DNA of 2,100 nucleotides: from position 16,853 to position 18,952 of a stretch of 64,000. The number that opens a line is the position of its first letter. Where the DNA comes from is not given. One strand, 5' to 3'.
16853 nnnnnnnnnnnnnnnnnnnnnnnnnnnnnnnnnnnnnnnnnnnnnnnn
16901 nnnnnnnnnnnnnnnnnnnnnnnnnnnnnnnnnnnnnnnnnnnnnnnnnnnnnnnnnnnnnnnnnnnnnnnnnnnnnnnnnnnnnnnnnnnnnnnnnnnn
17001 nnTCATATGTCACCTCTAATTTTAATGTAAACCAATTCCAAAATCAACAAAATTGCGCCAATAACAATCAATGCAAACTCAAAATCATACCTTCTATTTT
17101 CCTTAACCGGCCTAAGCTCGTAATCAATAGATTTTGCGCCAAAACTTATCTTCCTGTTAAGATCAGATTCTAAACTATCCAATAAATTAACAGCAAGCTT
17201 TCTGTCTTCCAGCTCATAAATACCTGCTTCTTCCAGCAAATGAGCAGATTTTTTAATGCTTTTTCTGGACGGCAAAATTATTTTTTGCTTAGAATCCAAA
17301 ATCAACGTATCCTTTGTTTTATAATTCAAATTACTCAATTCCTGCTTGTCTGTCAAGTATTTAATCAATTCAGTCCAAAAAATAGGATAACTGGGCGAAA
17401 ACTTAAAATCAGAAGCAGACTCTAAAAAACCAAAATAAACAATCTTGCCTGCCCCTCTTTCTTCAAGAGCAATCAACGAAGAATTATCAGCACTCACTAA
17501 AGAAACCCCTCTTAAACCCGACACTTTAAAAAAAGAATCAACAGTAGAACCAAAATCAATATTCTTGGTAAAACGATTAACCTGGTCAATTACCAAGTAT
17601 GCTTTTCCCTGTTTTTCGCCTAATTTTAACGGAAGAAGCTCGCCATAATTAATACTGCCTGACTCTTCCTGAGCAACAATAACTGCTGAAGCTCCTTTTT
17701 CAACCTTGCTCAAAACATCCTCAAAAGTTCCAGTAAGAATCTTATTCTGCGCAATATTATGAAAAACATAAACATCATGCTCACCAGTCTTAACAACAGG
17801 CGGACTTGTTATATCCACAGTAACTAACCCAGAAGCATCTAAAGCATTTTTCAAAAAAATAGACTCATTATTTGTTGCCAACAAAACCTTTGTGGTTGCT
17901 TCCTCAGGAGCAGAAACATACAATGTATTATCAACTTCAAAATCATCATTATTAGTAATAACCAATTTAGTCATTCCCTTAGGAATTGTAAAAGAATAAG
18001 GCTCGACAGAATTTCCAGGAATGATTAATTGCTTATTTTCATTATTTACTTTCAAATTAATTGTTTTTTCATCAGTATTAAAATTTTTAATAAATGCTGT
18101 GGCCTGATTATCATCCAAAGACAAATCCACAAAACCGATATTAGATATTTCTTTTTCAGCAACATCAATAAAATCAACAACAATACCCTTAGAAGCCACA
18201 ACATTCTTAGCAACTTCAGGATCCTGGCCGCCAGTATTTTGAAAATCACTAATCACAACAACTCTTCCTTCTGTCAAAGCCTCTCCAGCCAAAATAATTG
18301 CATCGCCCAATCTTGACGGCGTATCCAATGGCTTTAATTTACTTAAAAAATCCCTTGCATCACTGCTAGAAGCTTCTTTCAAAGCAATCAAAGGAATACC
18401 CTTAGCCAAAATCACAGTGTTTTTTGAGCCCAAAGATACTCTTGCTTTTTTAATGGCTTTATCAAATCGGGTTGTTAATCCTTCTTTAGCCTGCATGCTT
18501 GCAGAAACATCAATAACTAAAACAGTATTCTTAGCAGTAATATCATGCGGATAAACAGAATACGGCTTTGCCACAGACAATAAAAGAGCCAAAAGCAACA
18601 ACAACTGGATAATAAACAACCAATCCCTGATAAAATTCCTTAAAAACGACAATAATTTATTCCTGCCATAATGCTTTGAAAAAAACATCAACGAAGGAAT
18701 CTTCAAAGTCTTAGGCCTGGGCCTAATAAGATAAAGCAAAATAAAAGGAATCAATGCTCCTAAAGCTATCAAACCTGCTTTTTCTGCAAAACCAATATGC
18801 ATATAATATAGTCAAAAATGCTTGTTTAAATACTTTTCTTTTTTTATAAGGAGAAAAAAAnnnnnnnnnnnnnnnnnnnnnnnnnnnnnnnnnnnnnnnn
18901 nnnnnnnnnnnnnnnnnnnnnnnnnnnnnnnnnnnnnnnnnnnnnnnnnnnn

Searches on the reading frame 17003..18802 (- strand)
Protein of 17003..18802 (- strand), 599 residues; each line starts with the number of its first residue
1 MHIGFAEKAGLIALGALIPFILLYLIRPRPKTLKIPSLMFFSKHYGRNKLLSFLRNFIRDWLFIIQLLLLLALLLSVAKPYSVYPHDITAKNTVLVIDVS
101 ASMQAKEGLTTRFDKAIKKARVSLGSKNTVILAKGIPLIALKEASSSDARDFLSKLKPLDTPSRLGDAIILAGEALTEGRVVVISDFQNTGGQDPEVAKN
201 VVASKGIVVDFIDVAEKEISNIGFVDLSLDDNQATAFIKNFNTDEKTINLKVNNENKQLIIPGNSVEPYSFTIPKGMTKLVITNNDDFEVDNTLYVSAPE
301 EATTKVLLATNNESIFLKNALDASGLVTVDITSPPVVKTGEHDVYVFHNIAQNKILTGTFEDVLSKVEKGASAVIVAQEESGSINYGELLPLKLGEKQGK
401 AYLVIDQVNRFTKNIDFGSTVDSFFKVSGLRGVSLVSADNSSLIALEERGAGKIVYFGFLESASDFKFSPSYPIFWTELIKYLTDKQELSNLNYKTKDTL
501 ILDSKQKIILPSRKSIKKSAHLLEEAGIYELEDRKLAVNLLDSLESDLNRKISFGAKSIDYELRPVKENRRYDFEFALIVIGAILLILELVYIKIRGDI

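Call 77: search_protein_families(library=pfam, proteins=[window:17003-18802:-], max_evalue=0.00001)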
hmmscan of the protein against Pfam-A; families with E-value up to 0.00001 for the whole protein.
window:17003-18802:- (599 aa): 4 families
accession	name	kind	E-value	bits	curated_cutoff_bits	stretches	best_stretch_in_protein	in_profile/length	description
PF24157.1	DUF7408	-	5.3e-40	137.7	27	1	305-477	1-172/174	Domain of unknown function (DUF7408)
PF24156.1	DUF7407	-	1e-10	42.2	28.2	1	222-295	1-74/74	Domain of unknown function (DUF7407)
PF07584.16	BatA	-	6.2e-09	36.6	25.9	1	3-80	2-77/77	Aerotolerance regulator N-terminal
PF13519.12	VWA_2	-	3.1e-06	28.2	27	0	93-187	1-106/107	von Willebrand factor type A domain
